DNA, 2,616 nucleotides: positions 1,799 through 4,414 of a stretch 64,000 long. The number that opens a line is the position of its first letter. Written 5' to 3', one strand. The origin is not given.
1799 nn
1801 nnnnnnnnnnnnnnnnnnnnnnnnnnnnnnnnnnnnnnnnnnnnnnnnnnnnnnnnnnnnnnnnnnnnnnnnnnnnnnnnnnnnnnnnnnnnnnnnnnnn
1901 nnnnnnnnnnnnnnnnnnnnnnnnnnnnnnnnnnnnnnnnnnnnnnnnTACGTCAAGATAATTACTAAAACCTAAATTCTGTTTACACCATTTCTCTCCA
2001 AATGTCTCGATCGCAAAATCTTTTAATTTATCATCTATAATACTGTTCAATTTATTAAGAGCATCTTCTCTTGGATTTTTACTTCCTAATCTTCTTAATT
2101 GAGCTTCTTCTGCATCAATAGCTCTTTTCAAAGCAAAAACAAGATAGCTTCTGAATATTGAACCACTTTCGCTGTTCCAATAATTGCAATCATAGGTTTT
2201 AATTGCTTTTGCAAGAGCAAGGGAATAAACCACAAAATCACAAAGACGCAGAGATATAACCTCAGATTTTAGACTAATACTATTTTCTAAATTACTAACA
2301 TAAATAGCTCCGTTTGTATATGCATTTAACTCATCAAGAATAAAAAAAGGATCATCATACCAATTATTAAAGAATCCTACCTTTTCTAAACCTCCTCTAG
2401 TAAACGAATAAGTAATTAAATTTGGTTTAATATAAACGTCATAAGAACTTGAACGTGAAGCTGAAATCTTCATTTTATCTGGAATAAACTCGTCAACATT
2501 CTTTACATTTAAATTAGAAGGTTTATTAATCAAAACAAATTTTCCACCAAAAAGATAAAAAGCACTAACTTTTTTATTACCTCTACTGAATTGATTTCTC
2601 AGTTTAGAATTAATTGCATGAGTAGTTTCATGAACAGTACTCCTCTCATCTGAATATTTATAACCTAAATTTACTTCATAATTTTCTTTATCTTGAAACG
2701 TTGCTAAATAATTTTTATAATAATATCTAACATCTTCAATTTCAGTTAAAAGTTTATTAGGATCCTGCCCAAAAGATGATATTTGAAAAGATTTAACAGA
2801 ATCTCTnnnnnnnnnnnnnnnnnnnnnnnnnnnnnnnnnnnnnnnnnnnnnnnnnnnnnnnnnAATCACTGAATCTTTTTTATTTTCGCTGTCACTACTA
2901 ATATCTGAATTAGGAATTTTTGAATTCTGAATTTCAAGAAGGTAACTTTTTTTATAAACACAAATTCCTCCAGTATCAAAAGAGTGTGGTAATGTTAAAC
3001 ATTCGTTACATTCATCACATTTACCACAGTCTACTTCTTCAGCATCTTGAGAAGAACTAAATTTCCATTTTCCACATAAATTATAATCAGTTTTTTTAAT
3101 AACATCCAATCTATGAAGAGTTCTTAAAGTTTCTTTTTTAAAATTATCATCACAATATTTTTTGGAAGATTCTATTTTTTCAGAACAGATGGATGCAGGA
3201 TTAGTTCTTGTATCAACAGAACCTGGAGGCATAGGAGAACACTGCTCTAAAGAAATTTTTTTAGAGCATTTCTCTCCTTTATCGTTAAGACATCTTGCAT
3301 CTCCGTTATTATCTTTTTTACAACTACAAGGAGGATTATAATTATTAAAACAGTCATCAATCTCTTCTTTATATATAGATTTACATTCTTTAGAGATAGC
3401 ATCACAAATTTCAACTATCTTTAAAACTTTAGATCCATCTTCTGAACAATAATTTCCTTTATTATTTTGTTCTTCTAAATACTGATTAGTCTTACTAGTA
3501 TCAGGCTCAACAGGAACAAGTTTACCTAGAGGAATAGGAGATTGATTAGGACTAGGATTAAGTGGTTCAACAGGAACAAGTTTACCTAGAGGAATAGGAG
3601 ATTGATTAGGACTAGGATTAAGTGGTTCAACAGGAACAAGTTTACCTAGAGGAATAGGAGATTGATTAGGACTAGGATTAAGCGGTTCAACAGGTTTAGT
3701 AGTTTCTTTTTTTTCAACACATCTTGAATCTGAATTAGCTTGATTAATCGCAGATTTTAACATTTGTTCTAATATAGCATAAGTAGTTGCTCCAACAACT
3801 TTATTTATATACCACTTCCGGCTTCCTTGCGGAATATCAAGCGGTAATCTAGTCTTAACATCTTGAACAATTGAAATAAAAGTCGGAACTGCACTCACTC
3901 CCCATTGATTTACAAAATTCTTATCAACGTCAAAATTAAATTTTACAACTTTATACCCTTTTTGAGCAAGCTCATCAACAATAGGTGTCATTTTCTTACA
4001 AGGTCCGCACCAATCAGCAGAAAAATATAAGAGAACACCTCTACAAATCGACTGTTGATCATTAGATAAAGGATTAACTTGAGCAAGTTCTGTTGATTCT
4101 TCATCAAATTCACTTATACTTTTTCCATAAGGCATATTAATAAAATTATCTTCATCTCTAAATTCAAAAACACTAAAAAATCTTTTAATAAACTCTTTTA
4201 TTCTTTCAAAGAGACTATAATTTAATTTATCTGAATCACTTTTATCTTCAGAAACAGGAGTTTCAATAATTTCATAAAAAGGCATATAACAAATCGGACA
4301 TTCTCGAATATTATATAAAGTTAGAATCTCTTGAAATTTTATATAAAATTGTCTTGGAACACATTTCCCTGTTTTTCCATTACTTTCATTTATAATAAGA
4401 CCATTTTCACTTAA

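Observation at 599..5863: Giant membrane-anchored surface protein combining Cys/Asp repeats, an embedded thioredoxin domain and two HExxH modules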

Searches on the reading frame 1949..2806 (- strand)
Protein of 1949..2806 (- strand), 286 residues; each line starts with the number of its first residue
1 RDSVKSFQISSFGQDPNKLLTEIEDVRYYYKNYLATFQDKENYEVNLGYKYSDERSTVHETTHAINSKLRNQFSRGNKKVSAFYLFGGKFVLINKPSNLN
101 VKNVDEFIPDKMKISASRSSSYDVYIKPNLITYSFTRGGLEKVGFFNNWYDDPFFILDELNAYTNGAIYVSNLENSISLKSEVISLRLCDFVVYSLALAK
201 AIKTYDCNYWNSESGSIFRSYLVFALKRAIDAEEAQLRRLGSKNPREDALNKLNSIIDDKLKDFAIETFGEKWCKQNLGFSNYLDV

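Call 37: find_homologous_proteins(query=A2, max_evalue=0.001)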
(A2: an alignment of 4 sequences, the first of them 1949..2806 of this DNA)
Query A2 (4 sequences) (286 aa, profile of the alignment): 51 proteins with E <= 0.001 among 6759 candidates.
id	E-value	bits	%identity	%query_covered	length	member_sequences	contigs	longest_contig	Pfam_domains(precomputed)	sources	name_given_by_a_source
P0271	5.7e-47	178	30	81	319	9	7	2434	-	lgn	-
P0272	5.2e-46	175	27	84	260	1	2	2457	-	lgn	-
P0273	7.2e-45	171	31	81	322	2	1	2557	-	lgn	-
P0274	1.9e-44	170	26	62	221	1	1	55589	-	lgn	-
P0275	1.6e-43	167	30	80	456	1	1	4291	-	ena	-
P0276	2.6e-43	166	27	81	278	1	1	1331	-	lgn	-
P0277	5.2e-43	165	27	62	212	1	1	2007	-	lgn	-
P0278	1.8e-42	163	27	78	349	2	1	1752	-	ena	-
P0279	3.2e-42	163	26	81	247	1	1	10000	-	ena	-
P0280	4.6e-41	159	29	81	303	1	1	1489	-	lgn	-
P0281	7.3e-41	158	23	70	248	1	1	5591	-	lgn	-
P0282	1.1e-40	158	28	78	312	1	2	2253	-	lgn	-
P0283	1.6e-40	157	27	80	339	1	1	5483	-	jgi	jgi:hypothetical protein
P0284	3.9e-40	156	26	81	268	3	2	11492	-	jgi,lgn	jgi:hypothetical protein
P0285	9.2e-37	145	26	84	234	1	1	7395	-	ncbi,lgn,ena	-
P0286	1.6e-36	144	27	65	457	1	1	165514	PF00085.27,PF13098.14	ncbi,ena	-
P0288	7.1e-36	142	27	81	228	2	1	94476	-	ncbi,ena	-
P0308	7.5e-30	122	24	80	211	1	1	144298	-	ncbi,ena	-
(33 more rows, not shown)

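Call 38: search_solved_structures(query=A2, max_evalue=10, show_alignments=2)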
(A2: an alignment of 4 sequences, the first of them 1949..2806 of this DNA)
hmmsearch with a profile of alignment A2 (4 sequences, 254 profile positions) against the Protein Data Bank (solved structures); distinct sequences matched with E-value up to 10: 2.
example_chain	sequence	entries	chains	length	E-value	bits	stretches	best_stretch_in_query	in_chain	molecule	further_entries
5tj3_A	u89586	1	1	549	0.76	12.2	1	55-128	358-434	Alkaline phosphatase PafA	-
5too_A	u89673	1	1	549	0.77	12.1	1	55-128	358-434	Alkaline phosphatase PafA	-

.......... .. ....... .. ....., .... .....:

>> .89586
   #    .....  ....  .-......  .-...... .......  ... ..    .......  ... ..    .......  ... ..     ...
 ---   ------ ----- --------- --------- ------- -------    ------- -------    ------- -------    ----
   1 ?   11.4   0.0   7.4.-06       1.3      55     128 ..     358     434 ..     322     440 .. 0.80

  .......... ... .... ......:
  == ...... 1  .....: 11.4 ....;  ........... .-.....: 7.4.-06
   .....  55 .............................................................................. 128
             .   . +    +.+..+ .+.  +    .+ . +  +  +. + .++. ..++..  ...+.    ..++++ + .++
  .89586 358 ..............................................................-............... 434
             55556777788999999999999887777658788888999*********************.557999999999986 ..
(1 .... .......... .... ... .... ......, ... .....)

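Call 39: find_encoding_contigs(protein=P0286, flank=8000, max_places=2)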
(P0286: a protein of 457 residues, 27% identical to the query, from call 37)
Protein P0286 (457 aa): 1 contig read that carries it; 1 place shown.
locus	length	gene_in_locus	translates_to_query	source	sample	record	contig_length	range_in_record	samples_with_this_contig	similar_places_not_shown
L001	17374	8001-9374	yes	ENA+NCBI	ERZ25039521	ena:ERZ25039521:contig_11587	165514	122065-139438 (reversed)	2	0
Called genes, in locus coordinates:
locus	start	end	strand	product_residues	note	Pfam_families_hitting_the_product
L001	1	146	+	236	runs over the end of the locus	-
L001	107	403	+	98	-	-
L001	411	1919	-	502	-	PF07690:MFS_1, PF00083:Sugar_tr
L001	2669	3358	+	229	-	-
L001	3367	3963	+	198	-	PF12544:LAM_C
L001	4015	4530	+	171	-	-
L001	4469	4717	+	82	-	PF07478:Dala_Dala_lig_C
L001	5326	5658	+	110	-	-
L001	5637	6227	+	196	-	PF07478:Dala_Dala_lig_C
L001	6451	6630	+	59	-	PF02599:CsrA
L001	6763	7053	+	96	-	-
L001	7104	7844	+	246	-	-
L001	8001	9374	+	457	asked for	PF00085:Thioredoxin, PF13098:Thioredoxin_2 (weak)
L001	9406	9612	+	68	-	-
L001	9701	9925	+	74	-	-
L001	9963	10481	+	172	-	-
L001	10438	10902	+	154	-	-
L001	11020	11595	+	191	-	-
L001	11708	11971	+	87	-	-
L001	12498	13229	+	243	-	-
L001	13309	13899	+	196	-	-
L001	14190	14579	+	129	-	-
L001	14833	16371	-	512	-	PF13701:DDE_Tnp_1_4, PF01609:DDE_Tnp_1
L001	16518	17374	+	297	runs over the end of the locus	-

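Call 40: find_encoding_contigs(protein=P0308, flank=8000, max_places=2)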
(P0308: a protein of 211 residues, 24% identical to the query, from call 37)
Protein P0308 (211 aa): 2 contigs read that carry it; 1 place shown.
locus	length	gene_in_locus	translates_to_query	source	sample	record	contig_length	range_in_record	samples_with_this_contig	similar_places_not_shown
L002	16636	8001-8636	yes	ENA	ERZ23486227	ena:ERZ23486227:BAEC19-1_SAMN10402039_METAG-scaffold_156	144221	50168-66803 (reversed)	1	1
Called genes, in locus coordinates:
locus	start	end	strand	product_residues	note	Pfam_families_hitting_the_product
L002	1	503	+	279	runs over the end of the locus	-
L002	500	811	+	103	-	-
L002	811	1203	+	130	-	-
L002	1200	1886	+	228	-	PF14243:R2K_3, PF18299:R2K_2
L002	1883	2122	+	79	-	-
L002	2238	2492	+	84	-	-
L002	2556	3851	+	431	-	PF03721:UDPG_MGDP_dh_N, PF00984:UDPG_MGDP_dh, PF03720:UDPG_MGDP_dh_C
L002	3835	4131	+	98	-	-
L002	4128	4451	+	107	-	-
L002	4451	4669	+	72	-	-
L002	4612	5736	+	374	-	PF12224:Amidoligase_2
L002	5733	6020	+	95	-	-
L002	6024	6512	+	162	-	-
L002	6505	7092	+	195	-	PF05708:Peptidase_C92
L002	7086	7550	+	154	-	-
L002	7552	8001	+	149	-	-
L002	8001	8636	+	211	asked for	-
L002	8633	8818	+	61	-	-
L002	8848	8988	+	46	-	-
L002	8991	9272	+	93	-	-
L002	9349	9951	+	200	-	PF02272:DHHA1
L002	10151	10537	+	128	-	-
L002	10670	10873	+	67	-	-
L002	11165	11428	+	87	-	-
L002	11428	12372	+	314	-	PF10127:RlaP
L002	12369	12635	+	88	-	-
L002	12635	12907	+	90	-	-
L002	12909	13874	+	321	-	PF21189:PHA02142 (weak), PF09414:RNA_ligase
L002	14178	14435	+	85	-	-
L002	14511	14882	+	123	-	-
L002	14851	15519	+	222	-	PF00092:VWA (faint)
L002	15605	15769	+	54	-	-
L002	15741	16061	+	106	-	-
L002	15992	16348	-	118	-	-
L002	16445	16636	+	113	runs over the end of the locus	-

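Call 41: find_encoding_contigs(protein=P0288, flank=8000, max_places=2)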
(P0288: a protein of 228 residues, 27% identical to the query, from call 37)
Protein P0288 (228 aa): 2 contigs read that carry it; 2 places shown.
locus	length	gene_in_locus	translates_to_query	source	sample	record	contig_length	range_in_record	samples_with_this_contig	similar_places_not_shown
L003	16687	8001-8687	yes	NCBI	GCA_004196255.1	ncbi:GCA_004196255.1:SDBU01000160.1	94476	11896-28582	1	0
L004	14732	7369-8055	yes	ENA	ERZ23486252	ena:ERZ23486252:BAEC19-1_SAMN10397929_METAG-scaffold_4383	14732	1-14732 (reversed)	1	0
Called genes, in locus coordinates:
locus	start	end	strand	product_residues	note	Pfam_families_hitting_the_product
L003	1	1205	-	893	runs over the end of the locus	PF19263:DUF5906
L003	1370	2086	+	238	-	-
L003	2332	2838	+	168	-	-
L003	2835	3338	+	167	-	-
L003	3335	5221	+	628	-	PF00176:SNF2-rel_dom (faint)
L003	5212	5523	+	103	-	-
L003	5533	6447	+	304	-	PF13365:Trypsin_2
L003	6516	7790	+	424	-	-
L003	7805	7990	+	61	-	-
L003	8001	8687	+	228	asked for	-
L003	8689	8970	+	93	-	-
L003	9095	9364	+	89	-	-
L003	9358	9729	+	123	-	PF02675:AdoMet_dc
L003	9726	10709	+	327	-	PF11805:DUF3326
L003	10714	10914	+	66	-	-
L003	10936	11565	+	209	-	-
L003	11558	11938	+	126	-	-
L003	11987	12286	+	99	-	-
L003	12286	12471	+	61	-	-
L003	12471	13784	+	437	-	PF00004:AAA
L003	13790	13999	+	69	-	-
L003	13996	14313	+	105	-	-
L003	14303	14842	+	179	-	-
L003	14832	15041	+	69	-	-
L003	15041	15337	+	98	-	-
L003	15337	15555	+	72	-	-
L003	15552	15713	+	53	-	-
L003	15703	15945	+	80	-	-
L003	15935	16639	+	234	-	PF02086:MethyltransfD12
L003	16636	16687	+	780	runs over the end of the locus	PF00476:DNA_pol_A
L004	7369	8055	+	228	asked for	-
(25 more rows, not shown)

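Call 43: search_protein_families(library=phrogs, proteins=[P0288, P0308, P0286, L003:6516-7787:+, L003:5533-6444:+, L002:7552-7998:+, L001:7104-7841:+], max_evalue=0.001)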
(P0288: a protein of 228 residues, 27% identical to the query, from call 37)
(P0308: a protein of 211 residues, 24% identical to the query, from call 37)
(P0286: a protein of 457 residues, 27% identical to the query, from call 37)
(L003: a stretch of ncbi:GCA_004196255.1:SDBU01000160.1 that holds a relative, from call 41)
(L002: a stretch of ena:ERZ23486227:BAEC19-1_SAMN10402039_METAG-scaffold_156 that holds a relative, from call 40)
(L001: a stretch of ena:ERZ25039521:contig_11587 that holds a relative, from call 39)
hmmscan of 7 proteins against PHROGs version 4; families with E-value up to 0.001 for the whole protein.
P0288 (228 aa): 0 families

P0308 (211 aa): 0 families

P0286 (457 aa): 7 families
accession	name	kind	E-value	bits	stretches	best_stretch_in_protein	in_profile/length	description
phrog_22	-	DNA, RNA and nucleotide metabolism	2.6e-07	31.8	1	32-110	76-148/162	thioredoxin domain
phrog_22681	-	DNA, RNA and nucleotide metabolism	3.5e-05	24.7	1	374-419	94-140/157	DNA polymerase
phrog_5073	-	tail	7e-05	23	1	392-415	105-128/519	tail fiber protein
phrog_819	-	tail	0.00028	20.2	1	391-414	500-523/1024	tail protein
phrog_3449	-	tail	0.00049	19.5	1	391-428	46-83/549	tail collar protein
phrog_366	-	tail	0.00079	20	0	391-414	340-369/474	tail fiber protein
phrog_6320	-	tail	0.0008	19.3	0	392-415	181-204/745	tail fiber protein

L003:6516-7787:+ (424 aa): 4 families
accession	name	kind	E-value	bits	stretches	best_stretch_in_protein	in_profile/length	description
phrog_284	-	DNA, RNA and nucleotide metabolism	2.5e-32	113.3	1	56-390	58-383/398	exonuclease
phrog_1468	-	transcription regulation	2.6e-05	24.7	1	8-39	9-40/67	transcriptional repressor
phrog_20467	-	DNA, RNA and nucleotide metabolism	0.00037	21.4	1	3-48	63-107/112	HNH endonuclease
phrog_6156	-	DNA, RNA and nucleotide metabolism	0.00082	19.7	0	2-51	185-233/261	endonuclease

L003:5533-6444:+ (304 aa): 2 families
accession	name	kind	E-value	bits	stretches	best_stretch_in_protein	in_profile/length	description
phrog_11383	-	unknown function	1.2e-13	52.3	1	74-261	181-350/462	-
phrog_9683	-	other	2.2e-08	34.9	1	94-265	62-223/233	protease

L002:7552-7998:+ (149 aa): 0 families

L001:7104-7841:+ (246 aa): 0 families

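Call 56: find_related_loci(query=A2, collection=genome_contigs, flank=8000)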
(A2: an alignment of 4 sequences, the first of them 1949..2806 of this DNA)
Query A2 (286 aa) in genome_contigs; peptide patterns used: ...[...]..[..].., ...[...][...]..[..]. (x = any residue, [..] = any of these).
45 stretches matched a pattern; 13 encode a relative of the query (tblastn E <= 1e-3); 13 distinct loci.
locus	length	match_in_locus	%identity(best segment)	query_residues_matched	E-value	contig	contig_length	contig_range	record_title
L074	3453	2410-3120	35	7-280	8e-47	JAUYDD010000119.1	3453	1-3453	MAG: Nanoarchaeota archaeon isolate C20_maxbin.123 C20_k141_171629, whole genome shotgun sequence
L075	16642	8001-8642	35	21-279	2e-40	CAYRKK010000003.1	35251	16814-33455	MAG TPA_asm: Candidatus Woesearchaeota archaeon isolate SRP178699_co2_118 genome assembly, contig: NODE_511_length_35251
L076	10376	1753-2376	28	59-280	1e-23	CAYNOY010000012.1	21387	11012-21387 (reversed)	MAG TPA_asm: Candidatus Woesearchaeota archaeon isolate SRP104257_co1_44 genome assembly, contig: NODE_1303_length_21387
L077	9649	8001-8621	29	52-280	1e-21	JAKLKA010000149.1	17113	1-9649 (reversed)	MAG: Polyangiaceae bacterium isolate MAG.220 MAG.220-scaffold_2238, whole genome shotgun sequence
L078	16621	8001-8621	28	52-280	3e-21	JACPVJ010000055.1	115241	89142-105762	MAG: Myxococcales bacterium isolate NC_groundwater_781_Ag_S2p5_70_11 JBCH_GD18_4_SO25_S179_scaffold_319069, whole genome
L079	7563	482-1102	30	52-280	5e-20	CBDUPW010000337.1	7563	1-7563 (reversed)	MAG TPA_asm: uncultured Polyangiaceae bacterium isolate SRR22808130_binner12_Refined_95 genome assembly, contig: ERZ2504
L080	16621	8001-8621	28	52-280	9e-20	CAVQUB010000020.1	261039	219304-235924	MAG: uncultured delta proteobacterium isolate MFD09964.bin.2.222 genome assembly, contig: contig_43953, whole genome sho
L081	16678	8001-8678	27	19-280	7e-20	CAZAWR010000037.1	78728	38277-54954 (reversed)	MAG TPA_asm: uncultured Polyangiaceae bacterium isolate binchicken_co266_243 genome assembly, contig: NODE_698_length_78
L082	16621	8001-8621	28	52-280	6e-19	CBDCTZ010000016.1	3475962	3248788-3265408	MAG: Polyangiaceae bacterium isolate 4c7673ea-cc67-4993-aab5-aed0b62f3259 genome assembly, contig: contig_16, whole geno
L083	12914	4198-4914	26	15-278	6e-17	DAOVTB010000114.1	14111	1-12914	MAG TPA_asm: Candidatus Muiribacteriota bacterium isolate CSMAG_1642 CSMAG_1642_k141_3009165_length_14111_cov_10.0000, w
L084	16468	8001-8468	27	49-235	2e-16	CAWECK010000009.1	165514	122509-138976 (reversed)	MAG: uncultured Planctomycetia bacterium isolate MFD04540.bin.2.41 genome assembly, contig: contig_11587, whole genome s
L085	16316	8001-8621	31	52-280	4e-20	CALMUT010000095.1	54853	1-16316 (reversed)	MAG TPA_asm: uncultured Myxococcales bacterium isolate SRR2107183_bin.94_CONCOCT_v1.1_MAG genome assembly, contig: ERZ79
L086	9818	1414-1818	25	52-209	1e-7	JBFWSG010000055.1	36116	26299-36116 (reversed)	MAG: Pirellulales bacterium isolate CA_2019_TPBF_224 NODE_6562_length_36116_cov_16.722193_TPBF, whole genome shotgun seq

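Call 85: search_protein_families(library=pfam, proteins=[L076:4263-6290:+], max_evalue=0.1)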
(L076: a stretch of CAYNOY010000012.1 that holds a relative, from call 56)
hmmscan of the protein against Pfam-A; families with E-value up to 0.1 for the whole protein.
L076:4263-6290:+ (676 aa): 0 families

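Call 100: search_dna_similar(query=P0288, collection=phages, mode=protein, max_evalue=0.001, max_rows=15)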
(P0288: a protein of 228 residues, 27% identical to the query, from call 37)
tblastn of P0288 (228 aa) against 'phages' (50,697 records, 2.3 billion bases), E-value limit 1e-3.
No match.

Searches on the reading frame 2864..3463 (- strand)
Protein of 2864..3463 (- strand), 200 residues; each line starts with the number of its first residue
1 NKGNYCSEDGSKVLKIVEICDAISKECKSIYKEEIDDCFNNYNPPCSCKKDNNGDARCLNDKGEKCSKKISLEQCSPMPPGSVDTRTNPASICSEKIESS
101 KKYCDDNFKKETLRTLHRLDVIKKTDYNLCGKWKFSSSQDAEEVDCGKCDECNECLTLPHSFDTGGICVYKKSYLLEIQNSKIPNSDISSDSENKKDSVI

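Call 17: search_protein_families(library=pfam, proteins=[window:2864-3463:-], max_evalue=10)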
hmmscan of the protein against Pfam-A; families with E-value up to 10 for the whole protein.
window:2864-3463:- (200 aa): 0 families

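Call 19: search_protein_families(library=phrogs, proteins=[window:2864-3463:-], max_evalue=1)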
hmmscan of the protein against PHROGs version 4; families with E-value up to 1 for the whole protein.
window:2864-3463:- (200 aa): 1 family
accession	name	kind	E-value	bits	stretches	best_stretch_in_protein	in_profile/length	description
phrog_3421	-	unknown function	0.33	12.4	1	115-146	40-71/100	-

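Call 21: search_protein_families(library=ncbifam, proteins=[window:2864-3463:-], max_evalue=10)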
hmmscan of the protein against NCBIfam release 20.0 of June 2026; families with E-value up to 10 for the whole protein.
window:2864-3463:- (200 aa): 0 families
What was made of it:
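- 2807..3493 (-): Second Cys-rich region (aa 791-1019, 18 Cys), no detectable relatives. No Pfam, NCBIfam or PHROG hit (calls 17, 19, 21).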

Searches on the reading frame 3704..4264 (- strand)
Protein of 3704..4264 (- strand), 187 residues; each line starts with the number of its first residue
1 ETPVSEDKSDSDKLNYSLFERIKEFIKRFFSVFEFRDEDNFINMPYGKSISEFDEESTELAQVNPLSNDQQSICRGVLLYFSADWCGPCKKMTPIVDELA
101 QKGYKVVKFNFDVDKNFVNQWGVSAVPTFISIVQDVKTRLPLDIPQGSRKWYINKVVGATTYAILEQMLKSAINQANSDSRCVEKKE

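Call 17: search_protein_families(library=pfam, proteins=[window:3704-4264:-], max_evalue=10)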
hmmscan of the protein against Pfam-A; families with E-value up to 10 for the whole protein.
window:3704-4264:- (187 aa): 9 families
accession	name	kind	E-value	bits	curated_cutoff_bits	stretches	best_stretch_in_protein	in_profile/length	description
PF00085.26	Thioredoxin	-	1.4e-13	51.2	23.5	1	76-132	20-79/103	Thioredoxin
PF13905.12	Thioredoxin_8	-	1.1e-05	26.2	27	1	77-112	4-44/94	Thioredoxin-like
PF13098.12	Thioredoxin_2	-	5.3e-05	23.9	27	1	76-136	7-87/104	Thioredoxin-like domain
PF13728.12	TraF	-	0.0002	21.7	23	1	78-141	133-208/224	F plasmid transfer operon protein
PF14595.12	Thioredoxin_9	-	0.0012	19.2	25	1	78-138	45-110/129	Thioredoxin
PF00578.27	AhpC-TSA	-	0.0089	16.4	26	1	67-115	19-71/124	AhpC/TSA family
PF08534.16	Redoxin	-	0.013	15.7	26.6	1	77-122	31-82/148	Redoxin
PF13899.12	Thioredoxin_7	-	0.041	14.5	27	1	76-93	19-36/83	Thioredoxin-like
PF03698.18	UPF0180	-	0.16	12.6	25.4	1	91-115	8-32/77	Uncharacterised protein family (UPF0180)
